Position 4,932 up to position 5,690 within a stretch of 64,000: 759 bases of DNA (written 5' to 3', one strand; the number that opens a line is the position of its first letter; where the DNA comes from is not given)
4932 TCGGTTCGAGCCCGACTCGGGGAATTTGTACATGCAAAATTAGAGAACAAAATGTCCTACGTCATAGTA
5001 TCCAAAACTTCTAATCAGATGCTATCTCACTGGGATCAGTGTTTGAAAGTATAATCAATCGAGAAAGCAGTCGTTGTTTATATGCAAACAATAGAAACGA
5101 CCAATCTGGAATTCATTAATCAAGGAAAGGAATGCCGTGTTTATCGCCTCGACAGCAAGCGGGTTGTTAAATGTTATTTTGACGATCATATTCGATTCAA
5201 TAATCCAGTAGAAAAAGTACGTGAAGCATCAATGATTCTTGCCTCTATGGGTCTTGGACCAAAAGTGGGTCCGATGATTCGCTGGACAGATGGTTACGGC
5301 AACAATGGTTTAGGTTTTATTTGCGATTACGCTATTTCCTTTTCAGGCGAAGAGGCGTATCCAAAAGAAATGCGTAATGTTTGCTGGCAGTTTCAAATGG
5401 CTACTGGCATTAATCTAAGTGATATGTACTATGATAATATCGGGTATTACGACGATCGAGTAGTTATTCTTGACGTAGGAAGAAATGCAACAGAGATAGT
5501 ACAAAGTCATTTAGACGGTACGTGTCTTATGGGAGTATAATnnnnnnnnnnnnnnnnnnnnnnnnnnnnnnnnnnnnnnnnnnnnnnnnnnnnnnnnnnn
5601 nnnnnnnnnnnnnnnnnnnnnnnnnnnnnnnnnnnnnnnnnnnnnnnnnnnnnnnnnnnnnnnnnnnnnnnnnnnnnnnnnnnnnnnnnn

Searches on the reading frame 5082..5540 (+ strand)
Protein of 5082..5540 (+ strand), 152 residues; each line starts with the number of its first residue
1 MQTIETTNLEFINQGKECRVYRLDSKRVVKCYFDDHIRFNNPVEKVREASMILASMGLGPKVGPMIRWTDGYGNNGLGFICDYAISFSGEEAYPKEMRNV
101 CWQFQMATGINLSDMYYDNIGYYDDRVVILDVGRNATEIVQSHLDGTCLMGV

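Call 24: search_protein_families(library=pfam, alignment_id=A1, max_evalue=0.001)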
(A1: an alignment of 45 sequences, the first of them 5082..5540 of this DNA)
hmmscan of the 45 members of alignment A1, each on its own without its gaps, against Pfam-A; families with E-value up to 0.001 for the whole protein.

A. member 1, window:5082-5540:+ (152 aa): 0 families

B. families by the number of members that match (of 45 scanned): 35 families (the first 25 are shown)
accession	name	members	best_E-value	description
PF04095.22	NAPRTase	1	1.7e-50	Nicotinate phosphoribosyltransferase (NAPRTase) family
PF25045.1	vWA_Ro60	1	1.7e-45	Ro60 vWA domain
PF05731.17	TROVE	1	5.6e-35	TROVE domain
PF00485.24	PRK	1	2.8e-32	Phosphoribulokinase / Uridine kinase family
PF00588.24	SpoU_methylase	1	4.2e-22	SpoU rRNA Methylase family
PF17975.6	RNR_Alpha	1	3.5e-21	Ribonucleotide reductase alpha domain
PF17338.8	GP88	1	2.4e-19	Gene product 88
PF18127.6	NAMPT_N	1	2.1e-16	Nicotinamide phosphoribosyltransferase, N-terminal domain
PF05496.18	RuvB_N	1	2.2e-16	Holliday junction DNA helicase RuvB P-loop domain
PF02511.20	Thy1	1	4.3e-16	Thymidylate synthase complementing protein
PF05491.19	RuvB_C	1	6.7e-14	RuvB C-terminal winged helix domain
PF02867.20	Ribonuc_red_lgC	1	8.1e-13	Ribonucleotide reductase, barrel domain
PF00149.33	Metallophos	1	1.1e-12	Calcineurin-like phosphoesterase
PF00004.35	AAA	1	3.3e-12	ATPase family associated with various cellular activities (AAA)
PF14528.11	LAGLIDADG_3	1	4.4e-12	LAGLIDADG-like domain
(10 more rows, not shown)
